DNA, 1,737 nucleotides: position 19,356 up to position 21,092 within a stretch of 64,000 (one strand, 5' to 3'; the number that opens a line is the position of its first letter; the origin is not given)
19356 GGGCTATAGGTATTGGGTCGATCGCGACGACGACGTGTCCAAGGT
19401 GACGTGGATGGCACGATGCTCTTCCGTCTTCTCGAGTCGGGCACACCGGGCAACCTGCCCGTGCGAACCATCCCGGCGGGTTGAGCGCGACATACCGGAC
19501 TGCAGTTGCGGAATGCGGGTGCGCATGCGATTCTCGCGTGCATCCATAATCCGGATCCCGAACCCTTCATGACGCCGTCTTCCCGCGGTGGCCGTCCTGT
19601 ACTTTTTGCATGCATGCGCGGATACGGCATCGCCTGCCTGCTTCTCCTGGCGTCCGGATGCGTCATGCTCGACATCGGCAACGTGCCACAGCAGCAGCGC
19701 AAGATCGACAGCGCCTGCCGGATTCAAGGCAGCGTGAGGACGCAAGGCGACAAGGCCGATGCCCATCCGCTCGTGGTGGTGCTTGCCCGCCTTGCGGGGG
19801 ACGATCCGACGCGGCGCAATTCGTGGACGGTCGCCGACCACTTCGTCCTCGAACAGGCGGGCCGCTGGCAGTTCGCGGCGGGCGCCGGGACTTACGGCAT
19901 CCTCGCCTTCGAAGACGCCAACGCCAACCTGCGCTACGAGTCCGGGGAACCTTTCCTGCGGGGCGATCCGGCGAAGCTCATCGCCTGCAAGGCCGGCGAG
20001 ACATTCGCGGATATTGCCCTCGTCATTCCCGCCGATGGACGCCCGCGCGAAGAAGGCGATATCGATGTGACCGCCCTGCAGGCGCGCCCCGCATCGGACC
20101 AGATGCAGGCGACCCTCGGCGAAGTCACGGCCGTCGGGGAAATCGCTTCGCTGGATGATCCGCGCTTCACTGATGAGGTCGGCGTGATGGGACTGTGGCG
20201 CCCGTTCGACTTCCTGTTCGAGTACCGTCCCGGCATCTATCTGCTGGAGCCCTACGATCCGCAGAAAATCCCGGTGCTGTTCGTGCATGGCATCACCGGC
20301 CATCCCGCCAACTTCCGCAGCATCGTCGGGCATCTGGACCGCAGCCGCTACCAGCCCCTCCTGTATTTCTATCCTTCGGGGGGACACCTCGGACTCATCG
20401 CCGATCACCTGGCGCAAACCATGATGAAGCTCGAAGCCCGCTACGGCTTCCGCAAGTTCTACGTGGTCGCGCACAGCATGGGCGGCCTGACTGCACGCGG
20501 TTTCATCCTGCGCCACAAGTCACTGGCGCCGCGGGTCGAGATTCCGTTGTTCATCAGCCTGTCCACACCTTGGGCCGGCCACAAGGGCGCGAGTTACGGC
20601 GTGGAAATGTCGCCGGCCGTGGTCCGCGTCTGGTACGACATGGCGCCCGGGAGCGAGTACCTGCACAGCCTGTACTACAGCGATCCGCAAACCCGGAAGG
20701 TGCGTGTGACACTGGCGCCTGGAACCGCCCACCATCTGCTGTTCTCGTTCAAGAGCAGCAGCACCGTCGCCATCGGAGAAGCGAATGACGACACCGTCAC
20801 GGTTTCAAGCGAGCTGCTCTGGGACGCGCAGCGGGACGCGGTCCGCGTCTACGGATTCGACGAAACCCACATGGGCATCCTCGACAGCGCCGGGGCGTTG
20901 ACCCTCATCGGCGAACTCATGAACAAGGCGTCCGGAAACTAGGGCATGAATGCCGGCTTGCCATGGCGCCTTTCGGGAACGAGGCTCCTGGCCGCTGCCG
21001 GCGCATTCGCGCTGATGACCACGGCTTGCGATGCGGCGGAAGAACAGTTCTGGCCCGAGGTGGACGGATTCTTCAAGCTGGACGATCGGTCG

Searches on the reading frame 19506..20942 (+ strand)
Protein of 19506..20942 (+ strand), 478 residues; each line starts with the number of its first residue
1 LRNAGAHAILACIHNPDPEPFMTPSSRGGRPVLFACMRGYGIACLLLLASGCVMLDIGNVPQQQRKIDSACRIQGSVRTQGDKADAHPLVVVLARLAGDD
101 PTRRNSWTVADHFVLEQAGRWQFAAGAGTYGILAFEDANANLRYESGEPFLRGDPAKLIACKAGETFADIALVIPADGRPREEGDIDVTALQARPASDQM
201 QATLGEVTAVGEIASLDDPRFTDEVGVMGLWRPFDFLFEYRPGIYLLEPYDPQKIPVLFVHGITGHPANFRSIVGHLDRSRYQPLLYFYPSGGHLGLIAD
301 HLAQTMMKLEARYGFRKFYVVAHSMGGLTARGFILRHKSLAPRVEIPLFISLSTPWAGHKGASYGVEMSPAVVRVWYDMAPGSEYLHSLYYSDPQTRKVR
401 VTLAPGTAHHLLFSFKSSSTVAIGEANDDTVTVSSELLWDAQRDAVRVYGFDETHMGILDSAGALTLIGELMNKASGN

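Call 15: search_protein_families(library=pfam, proteins=[window:19506-20942:+], max_evalue=0.01)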
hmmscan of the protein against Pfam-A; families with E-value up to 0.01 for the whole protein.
window:19506-20942:+ (478 aa): 8 families
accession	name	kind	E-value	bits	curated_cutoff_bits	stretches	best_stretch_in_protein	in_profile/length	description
PF05057.20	DUF676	-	1.3e-07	31.8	20.3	1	257-369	8-138/217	Putative serine esterase (DUF676)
PF00561.26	Abhydrolase_1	-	4.9e-07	30.1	25.8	1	256-339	2-92/245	alpha/beta hydrolase fold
PF06028.17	DUF915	-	8.2e-07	29.1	22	1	300-340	87-127/255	Alpha/beta hydrolase of unknown function (DUF915)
PF07819.20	PGAP1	-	4.1e-06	27.1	24.3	0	311-358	86-131/233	PGAP1-like alpha/beta domain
PF02089.21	Palm_thioest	-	9e-05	22.7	26.8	1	294-396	50-154/254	Palmitoyl protein thioesterase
PF12146.15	Hydrolase_4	-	0.00085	19.1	27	1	299-339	59-99/239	Serine aminopeptidase, S33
PF02450.21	LCAT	-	0.00089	19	21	1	315-358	120-164/392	Lecithin:cholesterol acyltransferase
PF12697.13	Abhydrolase_6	-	0.0065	17.6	26.3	1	257-365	1-101/217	Alpha/beta hydrolase family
